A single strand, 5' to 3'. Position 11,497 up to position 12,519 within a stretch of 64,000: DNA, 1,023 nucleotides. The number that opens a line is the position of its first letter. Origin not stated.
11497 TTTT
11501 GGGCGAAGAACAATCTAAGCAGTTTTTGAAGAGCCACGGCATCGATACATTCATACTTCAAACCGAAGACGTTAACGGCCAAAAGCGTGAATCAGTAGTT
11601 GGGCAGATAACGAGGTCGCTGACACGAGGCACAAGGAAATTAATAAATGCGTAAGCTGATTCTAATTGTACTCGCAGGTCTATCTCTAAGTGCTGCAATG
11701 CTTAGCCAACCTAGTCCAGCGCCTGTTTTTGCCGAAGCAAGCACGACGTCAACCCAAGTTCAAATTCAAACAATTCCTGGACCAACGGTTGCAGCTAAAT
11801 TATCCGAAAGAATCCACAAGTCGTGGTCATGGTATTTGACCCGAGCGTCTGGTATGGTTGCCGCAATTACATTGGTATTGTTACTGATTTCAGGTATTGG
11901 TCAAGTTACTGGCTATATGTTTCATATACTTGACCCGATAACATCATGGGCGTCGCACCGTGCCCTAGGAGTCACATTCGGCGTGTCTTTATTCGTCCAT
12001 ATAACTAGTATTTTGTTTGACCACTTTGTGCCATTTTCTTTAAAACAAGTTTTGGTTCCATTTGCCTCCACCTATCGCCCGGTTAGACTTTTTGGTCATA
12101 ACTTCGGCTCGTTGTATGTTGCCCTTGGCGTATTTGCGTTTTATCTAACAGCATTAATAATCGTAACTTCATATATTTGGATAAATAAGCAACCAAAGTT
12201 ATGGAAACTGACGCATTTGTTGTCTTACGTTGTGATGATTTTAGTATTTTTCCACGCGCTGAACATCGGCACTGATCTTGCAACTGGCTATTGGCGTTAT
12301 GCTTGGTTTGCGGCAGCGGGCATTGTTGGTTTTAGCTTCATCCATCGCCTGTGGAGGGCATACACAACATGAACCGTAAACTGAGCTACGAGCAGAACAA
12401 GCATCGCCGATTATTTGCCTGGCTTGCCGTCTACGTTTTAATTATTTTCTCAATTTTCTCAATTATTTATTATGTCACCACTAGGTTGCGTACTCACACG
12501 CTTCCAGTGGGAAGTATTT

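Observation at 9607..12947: Translationally coupled FNR-like dehydrogenase / signal-less ApbE / MsrQ-like heme membrane protein / CPAE exoprotein: a split NOX-like transmembrane electron module with no known acceptor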

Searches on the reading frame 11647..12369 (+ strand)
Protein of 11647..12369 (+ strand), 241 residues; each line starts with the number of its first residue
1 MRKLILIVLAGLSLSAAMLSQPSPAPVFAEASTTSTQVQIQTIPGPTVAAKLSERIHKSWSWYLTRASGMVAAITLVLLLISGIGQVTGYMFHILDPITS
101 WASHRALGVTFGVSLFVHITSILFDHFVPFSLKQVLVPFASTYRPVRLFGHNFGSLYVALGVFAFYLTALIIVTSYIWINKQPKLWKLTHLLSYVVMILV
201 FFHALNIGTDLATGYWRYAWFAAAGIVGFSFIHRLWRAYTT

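Call 3: search_protein_families(library=pfam, proteins=[window:11647-12369:+], max_evalue=1)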
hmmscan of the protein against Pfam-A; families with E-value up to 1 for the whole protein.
window:11647-12369:+ (241 aa): 2 families
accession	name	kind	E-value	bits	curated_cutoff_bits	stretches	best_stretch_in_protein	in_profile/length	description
PF01794.25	Ferric_reduct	-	1.9e-06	28.4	28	1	69-200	2-120/121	Ferric reductase like transmembrane component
PF06979.18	TMEM70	-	0.034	14.6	22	1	163-236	13-73/157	TMEM70/TMEM186/TMEM223 protein family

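Call 4: search_protein_families(library=ncbifam, proteins=[window:11647-12369:+], max_evalue=1)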
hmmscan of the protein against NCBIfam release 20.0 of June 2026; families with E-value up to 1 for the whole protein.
window:11647-12369:+ (241 aa): 0 families

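Call 9: find_homologous_proteins(query=window:11647-12369:+)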
Query window:11647-12369:+ (241 aa): 220 proteins with E <= 0.001 among 3975 candidates; the best 120 are listed.
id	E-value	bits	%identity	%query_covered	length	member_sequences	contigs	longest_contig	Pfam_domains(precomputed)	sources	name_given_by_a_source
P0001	2.8e-151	520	100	100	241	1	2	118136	-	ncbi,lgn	-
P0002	9.2e-91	322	64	100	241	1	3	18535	PF01794.26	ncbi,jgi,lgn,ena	ncbi:MAG: ferric reductase-like transmembrane domain-containing protein [Candidatus Saccharibacteria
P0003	2.7e-90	320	63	100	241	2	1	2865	PF01794.26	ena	-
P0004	1.5e-89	318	63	100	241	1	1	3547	PF01794.26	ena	-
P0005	4.3e-89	317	63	100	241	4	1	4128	PF01794.26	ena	-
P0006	1.5e-88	315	62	100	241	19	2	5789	PF01794.26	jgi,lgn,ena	-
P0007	6.5e-80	287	56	100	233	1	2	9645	-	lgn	-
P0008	1.2e-79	286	60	87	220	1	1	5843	PF01794.26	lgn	-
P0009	2.2e-79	285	59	89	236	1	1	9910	-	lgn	-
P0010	5.1e-79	284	59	90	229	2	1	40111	PF01794.26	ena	-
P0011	6.7e-79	283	61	90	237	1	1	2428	-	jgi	jgi:predicted ferric reductase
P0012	8.3e-79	283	60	89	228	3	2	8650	-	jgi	-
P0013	4.1e-78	281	55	100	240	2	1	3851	-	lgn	-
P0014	4.6e-78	280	55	100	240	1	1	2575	-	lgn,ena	-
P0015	5.9e-78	280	56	97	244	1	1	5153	PF01794.26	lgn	-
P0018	3.0e-77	278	58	86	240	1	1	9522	PF01794.26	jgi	jgi:sulfoxide reductase heme-binding subunit YedZ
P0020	8.5e-77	276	55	100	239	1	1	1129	PF01794.26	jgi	-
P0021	9.9e-77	276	53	100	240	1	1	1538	PF01794.26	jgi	jgi:sulfoxide reductase heme-binding subunit YedZ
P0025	2.0e-76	275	54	100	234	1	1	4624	PF01794.26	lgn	-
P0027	2.1e-76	275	60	84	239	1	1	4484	PF01794.26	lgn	-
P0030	4.1e-76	274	56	100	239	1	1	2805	PF01794.26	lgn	-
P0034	8.4e-76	273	54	100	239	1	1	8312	PF01794.26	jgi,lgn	-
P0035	2.4e-75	272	57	89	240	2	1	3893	PF01794.26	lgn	-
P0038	3.6e-75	271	54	100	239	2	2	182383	PF01794.26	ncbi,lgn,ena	-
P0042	8.2e-75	270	56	88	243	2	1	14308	PF01794.26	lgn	-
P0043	1.2e-74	269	57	89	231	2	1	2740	PF01794.26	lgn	-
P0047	3.2e-74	268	51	100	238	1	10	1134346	-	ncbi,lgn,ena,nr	ncbi:MAG: ferric reductase-like transmembrane domain-containing protein [Candidatus Nomurabacteria b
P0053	1.4e-73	266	53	100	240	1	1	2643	PF01794.26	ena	-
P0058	3.1e-73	265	53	90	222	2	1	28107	PF01794.26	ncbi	-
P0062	3.9e-73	264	56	85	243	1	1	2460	PF01794.26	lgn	-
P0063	4.1e-73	264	55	92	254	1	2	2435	PF01794.26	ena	-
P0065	7.4e-73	263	54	94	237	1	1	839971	PF01794.26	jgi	jgi:sulfoxide reductase heme-binding subunit YedZ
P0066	8.5e-73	263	57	82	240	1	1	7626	PF01794.26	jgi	-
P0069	1.1e-72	263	59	85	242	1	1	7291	PF01794.26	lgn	-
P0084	1.1e-71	260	52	100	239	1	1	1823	PF01794.26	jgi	-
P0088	2.3e-71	259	49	100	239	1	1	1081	PF01794.26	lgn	-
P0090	2.9e-71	258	52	100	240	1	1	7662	PF01794.26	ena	-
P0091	3.2e-71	258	55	90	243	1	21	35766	PF01794.26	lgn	-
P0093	4.2e-71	258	53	89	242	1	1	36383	PF01794.26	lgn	-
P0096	4.9e-71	257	53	91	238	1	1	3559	PF01794.26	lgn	-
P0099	7.8e-71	257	56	87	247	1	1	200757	PF01794.26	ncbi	ncbi:MAG: hypothetical protein ABI602_02600 [Candidatus Saccharibacteria bacterium]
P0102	1.7e-70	256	57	85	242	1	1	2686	PF01794.26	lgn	-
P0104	2.5e-70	255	54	88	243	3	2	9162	PF01794.26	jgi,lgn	jgi:predicted ferric reductase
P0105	3.2e-70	255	55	88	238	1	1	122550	PF01794.26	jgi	jgi:hypothetical protein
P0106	3.6e-70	255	53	91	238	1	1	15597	PF01794.26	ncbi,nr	ncbi:MAG: ferric reductase-like transmembrane domain-containing protein [Candidatus Saccharibacteria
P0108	8.7e-70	253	50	95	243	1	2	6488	PF01794.26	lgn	-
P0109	9.2e-70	253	55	89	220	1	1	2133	PF01794.26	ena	-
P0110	1.1e-69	253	50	100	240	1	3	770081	-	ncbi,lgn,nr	ncbi:ferric reductase-like transmembrane domain-containing protein [Candidatus Saccharibacteria bact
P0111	1.2e-69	253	50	99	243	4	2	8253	PF01794.26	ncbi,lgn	-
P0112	1.5e-69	253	54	90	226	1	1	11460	PF01794.26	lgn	-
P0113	2.6e-69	252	53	88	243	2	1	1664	PF01794.26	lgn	-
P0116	2.8e-69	252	54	88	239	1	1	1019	PF01794.26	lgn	-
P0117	3.2e-69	252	52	93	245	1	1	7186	PF01794.26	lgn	-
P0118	3.7e-69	251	53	89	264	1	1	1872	PF01794.26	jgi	jgi:methionine sulfoxide reductase heme-binding subunit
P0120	7.7e-69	250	54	88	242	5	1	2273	PF01794.26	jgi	jgi:methionine sulfoxide reductase heme-binding subunit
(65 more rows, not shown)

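Call 12: find_encoding_contigs(protein=P0047, flank=8000, max_places=2)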
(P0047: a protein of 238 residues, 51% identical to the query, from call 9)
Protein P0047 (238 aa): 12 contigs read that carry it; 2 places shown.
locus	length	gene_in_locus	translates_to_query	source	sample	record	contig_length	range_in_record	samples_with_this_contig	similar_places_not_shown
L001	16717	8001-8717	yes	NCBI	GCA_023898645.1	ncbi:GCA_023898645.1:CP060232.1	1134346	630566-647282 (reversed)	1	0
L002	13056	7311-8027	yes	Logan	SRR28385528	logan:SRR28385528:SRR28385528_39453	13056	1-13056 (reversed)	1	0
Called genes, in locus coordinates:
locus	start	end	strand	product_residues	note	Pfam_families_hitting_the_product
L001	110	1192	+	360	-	PF00535:Glycos_transf_2, PF10111:Glyco_tranf_2_2 (weak), PF13641:Glyco_tranf_2_3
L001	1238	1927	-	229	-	PF01863:YgjP-like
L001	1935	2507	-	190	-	PF13671:AAA_33 (faint)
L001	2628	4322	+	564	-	PF00512:HisKA, PF02518:HATPase_c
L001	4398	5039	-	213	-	-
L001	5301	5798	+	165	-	-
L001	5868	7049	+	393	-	PF00970:FAD_binding_6 (weak), PF00175:NAD_binding_1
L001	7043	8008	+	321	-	PF02424:ApbE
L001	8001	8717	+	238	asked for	-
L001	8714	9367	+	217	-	-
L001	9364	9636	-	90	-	-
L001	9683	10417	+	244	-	-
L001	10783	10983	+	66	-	-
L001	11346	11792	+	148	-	PF13091:PLDc_2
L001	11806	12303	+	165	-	-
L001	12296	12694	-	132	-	-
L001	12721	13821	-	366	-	-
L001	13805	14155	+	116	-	PF05635:23S_rRNA_IVP (faint), PF22296:bAvd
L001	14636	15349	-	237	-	-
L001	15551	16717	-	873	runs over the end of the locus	PF26449:DUF8128, PF10412:TrwB_AAD_bind (weak)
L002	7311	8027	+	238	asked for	-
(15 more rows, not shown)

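Call 13: find_encoding_contigs(protein=P0110, flank=8000, max_places=2)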
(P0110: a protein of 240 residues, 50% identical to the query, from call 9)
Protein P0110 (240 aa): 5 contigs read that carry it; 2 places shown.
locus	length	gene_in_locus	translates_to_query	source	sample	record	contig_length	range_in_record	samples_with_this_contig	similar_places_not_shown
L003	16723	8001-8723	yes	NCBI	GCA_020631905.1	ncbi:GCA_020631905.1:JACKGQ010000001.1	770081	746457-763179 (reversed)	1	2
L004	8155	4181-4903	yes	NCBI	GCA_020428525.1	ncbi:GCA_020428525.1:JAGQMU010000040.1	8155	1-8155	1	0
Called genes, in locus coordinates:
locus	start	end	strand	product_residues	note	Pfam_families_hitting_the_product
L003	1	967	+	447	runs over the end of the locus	-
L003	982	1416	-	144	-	PF01471:PG_binding_1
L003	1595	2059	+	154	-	-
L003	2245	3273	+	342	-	PF00579:tRNA-synt_1b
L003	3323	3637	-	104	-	PF00076:RRM_1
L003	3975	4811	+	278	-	-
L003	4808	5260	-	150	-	-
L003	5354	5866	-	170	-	-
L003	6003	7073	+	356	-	PF00970:FAD_binding_6, PF00175:NAD_binding_1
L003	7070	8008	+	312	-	PF02424:ApbE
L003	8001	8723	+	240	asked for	-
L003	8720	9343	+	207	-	-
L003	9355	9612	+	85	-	PF13376:OmdA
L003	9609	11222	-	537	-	PF00128:Alpha-amylase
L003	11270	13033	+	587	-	PF02922:CBM_48, PF00128:Alpha-amylase, PF02806:Alpha-amylase_C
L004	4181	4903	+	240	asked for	-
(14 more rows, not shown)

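Call 14: find_encoding_contigs(protein=P0001, flank=8000, max_places=2)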
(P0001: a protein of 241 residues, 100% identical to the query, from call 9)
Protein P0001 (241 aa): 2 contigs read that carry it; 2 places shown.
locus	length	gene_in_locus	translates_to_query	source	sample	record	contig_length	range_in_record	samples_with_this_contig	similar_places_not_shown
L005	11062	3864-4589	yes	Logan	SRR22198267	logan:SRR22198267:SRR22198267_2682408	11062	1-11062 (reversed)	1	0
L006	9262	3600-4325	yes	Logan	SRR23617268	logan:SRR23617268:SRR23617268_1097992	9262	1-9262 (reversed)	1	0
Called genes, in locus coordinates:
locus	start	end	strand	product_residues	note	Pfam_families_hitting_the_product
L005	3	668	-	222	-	?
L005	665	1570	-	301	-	PF00116:COX2, PF06481:COX_ARM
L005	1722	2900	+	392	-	PF00970:FAD_binding_6 (weak), PF00175:NAD_binding_1, PF08030:NAD_binding_6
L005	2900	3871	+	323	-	PF02424:ApbE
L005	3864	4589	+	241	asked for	-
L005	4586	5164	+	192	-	-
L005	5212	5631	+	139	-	PF00072:Response_reg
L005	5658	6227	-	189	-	-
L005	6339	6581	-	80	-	-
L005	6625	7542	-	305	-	-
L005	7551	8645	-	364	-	PF00293:NUDIX, PF12917:YfbR-like (weak), PF13023:HD_3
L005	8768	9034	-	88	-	-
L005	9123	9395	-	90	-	-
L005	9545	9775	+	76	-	PF22180:RH3_dom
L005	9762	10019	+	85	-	PF05016:ParE_toxin (weak)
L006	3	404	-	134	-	?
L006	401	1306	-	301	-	PF00116:COX2, PF06481:COX_ARM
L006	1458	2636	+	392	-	PF00970:FAD_binding_6 (weak), PF00175:NAD_binding_1, PF08030:NAD_binding_6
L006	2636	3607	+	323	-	PF02424:ApbE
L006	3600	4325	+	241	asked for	-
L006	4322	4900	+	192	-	-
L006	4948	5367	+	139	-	PF00072:Response_reg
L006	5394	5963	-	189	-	-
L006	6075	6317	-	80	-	-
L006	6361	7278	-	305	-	-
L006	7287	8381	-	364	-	PF00293:NUDIX, PF12917:YfbR-like (weak), PF13023:HD_3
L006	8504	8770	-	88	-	-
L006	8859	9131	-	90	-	-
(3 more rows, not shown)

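Call 24: find_related_loci(query=A1, collection=genome_contigs, flank=10000)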
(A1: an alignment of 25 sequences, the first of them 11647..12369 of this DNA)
Query A1 (241 aa) in genome_contigs; peptide patterns used: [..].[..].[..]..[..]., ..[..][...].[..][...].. (x = any residue, [..] = any of these).
213 stretches matched a pattern; 88 encode a relative of the query (tblastn E <= 1e-3); the best 80 are kept; 79 distinct loci.
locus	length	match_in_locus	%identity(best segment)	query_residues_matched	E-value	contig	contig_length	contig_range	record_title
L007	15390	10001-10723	64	1-241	1e-93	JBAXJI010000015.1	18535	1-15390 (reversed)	MAG: Candidatus Saccharibacteria bacterium isolate ELA371 MAG371_15, whole genome shotgun sequence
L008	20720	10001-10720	56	1-240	7e-82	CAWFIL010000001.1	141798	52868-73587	MAG: uncultured bacterium isolate MFD02134.bin.2.167 genome assembly, contig: contig_114945, whole genome shotgun sequen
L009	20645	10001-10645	56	26-240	3e-81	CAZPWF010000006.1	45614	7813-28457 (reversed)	MAG TPA_asm: uncultured Candidatus Saccharibacteria bacterium isolate SRP170004_co1_152 genome assembly, contig: NODE_98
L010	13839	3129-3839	52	1-240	1e-80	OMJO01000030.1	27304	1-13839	bacterium isolate AM_1205 genome assembly, contig: k99_486470, whole genome shotgun sequence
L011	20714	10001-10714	53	1-240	4e-80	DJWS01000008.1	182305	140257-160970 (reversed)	MAG TPA_asm: Candidatus Saccharibacteria bacterium UBA6224 UBA6224_contig_7039, whole genome shotgun sequence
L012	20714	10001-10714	54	1-240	2e-79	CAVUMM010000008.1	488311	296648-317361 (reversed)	MAG: uncultured Candidatus Saccharibacteria bacterium isolate MFD06435.bin.1.175 genome assembly, contig: contig_74390,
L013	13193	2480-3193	53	1-240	1e-78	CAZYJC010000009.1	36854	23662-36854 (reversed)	MAG TPA_asm: uncultured Candidatus Saccharibacteria bacterium isolate SRP278252_co2_226 genome assembly, contig: NODE_21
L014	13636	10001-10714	52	1-240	3e-78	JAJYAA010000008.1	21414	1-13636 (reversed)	MAG: bacterium isolate BP8.bin114 NODE_3260_length_21414_cov_1.414854, whole genome shotgun sequence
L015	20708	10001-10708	50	1-240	3e-78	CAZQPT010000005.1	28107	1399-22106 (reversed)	MAG TPA_asm: uncultured Candidatus Saccharibacteria bacterium isolate SRP200132_co1_550 genome assembly, contig: NODE_28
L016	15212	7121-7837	54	1-241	8e-81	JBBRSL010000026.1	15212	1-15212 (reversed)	MAG: Candidatus Saccharimonadales bacterium isolate La2_metabat2.071 La2_metabat2.071_K_3185681L15212_cov_11.1936, whole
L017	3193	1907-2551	56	26-240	5e-79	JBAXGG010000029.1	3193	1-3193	MAG: Candidatus Saccharibacteria bacterium isolate ELA291 MAG291_29, whole genome shotgun sequence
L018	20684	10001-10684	54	6-240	6e-78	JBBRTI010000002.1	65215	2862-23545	MAG: Candidatus Saccharimonadia bacterium isolate La2_metabat2.203 La2_metabat2.203_K_331941L65215_cov_14.8537, whole ge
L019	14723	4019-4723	52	1-240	1e-76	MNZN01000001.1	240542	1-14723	MAG: Candidatus Saccharibacteria bacterium CG2_30_41_52 cg2_3.0_scaffold_5_c, whole genome shotgun sequence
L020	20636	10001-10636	56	29-240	1e-76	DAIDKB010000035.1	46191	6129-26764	MAG TPA_asm: bacterium isolate clean398 k141_1115084, whole genome shotgun sequence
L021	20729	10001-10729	51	1-240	8e-76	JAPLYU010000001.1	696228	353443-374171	MAG: Candidatus Saccharibacteria bacterium isolate LacPavin_0818_WC45_MAG_42_11 LacPavin_0818_WC45_scaffold_66275, whole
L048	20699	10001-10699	49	6-237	5e-67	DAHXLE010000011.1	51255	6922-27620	MAG TPA_asm: Candidatus Saccharibacteria bacterium isolate clean1588 k141_697542, whole genome shotgun sequence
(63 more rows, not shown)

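Call 42: search_solved_structures(query=A1, max_evalue=1, show_alignments=2)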
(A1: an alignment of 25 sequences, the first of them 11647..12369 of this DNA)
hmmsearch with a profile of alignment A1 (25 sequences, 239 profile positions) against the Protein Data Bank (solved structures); distinct sequences matched with E-value up to 1: 0.

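Call 47: search_protein_families(library=pfam, proteins=[L048:13542-14018:+, L048:14026-14766:+, L048:14762-16279:+, L048:17579-18226:-, L048:18234-19157:-, L048:19158-20246:-], max_evalue=0.01)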
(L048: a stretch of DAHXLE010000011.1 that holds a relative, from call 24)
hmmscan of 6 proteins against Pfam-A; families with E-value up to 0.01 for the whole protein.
L048:13542-14018:+ (159 aa): 1 family
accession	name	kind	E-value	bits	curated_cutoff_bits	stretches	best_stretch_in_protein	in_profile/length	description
PF04205.19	FMN_bind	-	1.9e-11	44.9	22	1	82-157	2-77/77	FMN-binding domain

L048:14026-14766:+ (247 aa): 1 family
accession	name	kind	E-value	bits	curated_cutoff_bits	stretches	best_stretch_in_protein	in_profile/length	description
PF02424.20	ApbE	-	2e-45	155.8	25.6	2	89-225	125-265/266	ApbE family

L048:14762-16279:+ (506 aa): 2 families
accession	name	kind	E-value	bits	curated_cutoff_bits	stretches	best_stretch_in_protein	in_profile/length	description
PF00175.26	NAD_binding_1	-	6.5e-14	52.9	22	1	378-484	1-108/109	Oxidoreductase NAD-binding domain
PF03116.20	NQR2_RnfD_RnfE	-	1e-09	38.7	27.7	1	149-262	176-285/296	NQR2, RnfD, RnfE family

L048:17579-18226:- (215 aa): 1 family
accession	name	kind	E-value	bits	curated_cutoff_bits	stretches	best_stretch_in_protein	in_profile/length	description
PF01794.25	Ferric_reduct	-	4.8e-07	30.3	28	1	38-171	1-120/121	Ferric reductase like transmembrane component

L048:18234-19157:- (307 aa): 1 family
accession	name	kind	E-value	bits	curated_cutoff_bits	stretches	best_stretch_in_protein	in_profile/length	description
PF02424.20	ApbE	-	2.9e-43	148.8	25.6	1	13-285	3-257/266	ApbE family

L048:19158-20246:- (362 aa): 4 families
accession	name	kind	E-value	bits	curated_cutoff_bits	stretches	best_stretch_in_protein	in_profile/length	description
PF00175.26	NAD_binding_1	-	1.3e-12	48.8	22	1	110-218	1-107/109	Oxidoreductase NAD-binding domain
PF00970.30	FAD_binding_6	-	5.7e-10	39.9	21.1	1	5-98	3-97/99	Oxidoreductase FAD-binding domain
PF08030.17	NAD_binding_6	-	1e-07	32.6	22.2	1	106-171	2-75/156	Ferric reductase NAD binding domain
PF08022.18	FAD_binding_8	-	0.0025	18.3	22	1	21-83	19-81/109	FAD-binding domain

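Call 62: predict_structure(alignment_id=A1)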
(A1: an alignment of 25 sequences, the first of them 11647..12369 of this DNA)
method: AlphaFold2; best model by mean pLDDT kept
length: 241 residues; sequences in the alignment: 25
mean_pLDDT: 80.6   pTM: 0.68
mean pLDDT of the five models: 80.6, 80.1, 77.6, 75.9, 75.4
residues with pLDDT >= 90: 33; 70-90: 178; 50-70: 14; < 50: 16
segments of 3 or more residues with pLDDT < 50: 26-39
pLDDT, mean of each block of 10 residues (from residue 1): 81 78 47 47 69 76 84 86 81 80 89 90 80 89 88 89 92 85 84 88 81 81 85 83 67
secondary structure, 60 per line:
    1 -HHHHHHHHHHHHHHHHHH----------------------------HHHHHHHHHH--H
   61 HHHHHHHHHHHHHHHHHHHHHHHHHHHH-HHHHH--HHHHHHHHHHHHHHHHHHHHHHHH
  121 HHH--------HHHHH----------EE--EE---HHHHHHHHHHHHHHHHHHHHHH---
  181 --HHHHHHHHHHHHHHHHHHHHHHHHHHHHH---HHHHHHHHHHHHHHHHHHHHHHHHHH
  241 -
elements in order: H2-19 H48-57 H60-88 H90-94 H97-123 H132-136 H156-177 H183-211 H215-240
